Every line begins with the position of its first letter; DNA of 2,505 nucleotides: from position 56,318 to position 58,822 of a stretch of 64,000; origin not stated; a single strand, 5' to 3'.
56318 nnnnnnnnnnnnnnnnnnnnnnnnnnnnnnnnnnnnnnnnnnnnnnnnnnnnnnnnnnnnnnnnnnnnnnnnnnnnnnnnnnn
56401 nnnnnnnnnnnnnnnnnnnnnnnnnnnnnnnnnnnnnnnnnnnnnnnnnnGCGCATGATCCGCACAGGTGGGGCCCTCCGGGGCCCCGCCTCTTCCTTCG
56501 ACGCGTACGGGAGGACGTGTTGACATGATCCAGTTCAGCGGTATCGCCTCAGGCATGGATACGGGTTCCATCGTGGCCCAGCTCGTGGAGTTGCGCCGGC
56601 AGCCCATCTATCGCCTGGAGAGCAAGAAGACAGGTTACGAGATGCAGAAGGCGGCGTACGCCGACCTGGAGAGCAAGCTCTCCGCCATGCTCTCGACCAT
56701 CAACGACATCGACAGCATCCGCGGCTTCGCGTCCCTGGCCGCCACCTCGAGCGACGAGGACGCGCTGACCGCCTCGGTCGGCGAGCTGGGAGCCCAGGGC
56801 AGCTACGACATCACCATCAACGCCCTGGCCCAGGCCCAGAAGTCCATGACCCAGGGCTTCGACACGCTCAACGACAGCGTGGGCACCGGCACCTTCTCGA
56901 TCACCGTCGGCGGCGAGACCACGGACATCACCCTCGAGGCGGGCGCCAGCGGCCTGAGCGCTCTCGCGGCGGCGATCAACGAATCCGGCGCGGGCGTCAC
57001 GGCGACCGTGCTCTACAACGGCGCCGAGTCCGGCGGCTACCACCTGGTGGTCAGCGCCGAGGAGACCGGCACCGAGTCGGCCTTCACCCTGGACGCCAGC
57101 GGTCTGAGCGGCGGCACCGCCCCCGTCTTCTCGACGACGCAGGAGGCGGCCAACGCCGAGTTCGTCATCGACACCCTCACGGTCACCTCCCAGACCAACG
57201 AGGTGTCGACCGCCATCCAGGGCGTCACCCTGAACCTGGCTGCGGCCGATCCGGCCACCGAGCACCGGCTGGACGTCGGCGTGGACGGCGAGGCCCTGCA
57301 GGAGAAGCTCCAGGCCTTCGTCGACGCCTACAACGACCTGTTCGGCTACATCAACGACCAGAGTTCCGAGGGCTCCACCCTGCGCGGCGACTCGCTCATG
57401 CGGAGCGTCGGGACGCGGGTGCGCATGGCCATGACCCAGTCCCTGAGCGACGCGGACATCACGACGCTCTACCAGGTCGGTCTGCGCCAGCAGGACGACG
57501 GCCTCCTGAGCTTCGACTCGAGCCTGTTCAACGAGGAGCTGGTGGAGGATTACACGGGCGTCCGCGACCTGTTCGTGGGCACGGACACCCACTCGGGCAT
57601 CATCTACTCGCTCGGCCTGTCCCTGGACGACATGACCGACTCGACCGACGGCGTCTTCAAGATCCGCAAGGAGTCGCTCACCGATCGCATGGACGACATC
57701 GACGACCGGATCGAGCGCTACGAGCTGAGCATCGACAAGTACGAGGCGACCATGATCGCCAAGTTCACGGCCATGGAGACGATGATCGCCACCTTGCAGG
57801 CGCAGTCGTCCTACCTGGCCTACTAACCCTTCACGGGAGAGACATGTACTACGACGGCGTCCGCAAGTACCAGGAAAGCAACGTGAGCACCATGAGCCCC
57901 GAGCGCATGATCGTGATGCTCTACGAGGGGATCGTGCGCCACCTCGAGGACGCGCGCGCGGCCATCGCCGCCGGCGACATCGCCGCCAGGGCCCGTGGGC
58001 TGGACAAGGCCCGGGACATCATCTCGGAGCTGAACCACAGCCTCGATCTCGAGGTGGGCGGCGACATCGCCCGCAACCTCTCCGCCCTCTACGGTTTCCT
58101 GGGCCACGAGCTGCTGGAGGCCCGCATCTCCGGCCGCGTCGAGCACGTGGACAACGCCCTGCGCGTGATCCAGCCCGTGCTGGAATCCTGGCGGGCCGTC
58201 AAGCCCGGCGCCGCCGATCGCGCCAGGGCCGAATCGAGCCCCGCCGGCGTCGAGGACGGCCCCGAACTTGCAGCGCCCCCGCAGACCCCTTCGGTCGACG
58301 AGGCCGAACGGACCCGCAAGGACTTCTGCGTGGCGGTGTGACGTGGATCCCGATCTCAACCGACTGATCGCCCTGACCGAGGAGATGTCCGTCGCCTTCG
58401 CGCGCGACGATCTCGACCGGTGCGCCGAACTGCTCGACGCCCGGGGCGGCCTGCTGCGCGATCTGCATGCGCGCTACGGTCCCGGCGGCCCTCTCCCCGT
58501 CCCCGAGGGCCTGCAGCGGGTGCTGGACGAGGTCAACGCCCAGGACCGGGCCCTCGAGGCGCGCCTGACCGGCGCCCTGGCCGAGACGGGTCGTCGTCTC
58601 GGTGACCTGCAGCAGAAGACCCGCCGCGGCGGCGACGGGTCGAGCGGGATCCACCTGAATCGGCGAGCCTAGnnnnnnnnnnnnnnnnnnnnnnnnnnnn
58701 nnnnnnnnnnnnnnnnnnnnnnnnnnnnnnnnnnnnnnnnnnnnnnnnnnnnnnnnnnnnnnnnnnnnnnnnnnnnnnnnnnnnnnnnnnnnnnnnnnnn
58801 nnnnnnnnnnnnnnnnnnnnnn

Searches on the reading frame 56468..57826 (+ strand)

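Call 36: search_protein_families(library=pfam, proteins=[window:56468-57826:+], max_evalue=0.001)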
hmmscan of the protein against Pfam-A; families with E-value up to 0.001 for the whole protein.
window:56468-57826:+ (452 aa): 3 families
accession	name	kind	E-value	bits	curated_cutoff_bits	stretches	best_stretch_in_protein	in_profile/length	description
PF07195.17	FliD_C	-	7e-49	166.8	25.4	1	227-444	1-235/236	Flagellar hook-associated protein 2 C-terminus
PF02465.23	FliD_N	-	4.7e-22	78.9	24.8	1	28-124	1-97/97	Flagellar hook-associated protein 2 N-terminus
PF07196.18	Flagellin_IN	-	6.6e-08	33.1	22.7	1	142-197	1-53/55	Flagellin hook IN motif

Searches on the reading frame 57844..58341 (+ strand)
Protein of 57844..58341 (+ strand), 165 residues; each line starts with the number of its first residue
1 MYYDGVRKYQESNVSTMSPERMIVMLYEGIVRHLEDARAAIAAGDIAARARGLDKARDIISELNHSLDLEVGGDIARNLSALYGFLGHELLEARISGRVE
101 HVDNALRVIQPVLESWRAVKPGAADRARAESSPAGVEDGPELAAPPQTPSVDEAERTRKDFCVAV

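Call 51: search_protein_families(library=pfam, proteins=[window:57844-58341:+], max_evalue=0.1)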
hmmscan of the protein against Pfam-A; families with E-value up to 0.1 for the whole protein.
window:57844-58341:+ (165 aa): 2 families
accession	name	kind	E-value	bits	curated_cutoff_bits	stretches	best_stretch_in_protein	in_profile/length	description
PF02561.19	FliS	-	7.7e-34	116.9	26.7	1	7-119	2-114/115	Flagellar protein FliS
PF16502.10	DUF5059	-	0.0075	15.5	25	1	27-117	60-145/619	Domain of unknown function (DUF5059)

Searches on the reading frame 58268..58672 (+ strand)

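Call 51: search_protein_families(library=pfam, proteins=[window:58268-58672:+], max_evalue=0.1)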
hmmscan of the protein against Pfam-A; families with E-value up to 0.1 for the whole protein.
window:58268-58672:+ (134 aa): 1 family
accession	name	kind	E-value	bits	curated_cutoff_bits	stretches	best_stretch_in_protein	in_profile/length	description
PF05400.18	FliT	-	0.0016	19.7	29.5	1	43-117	4-78/85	Flagellar protein FliT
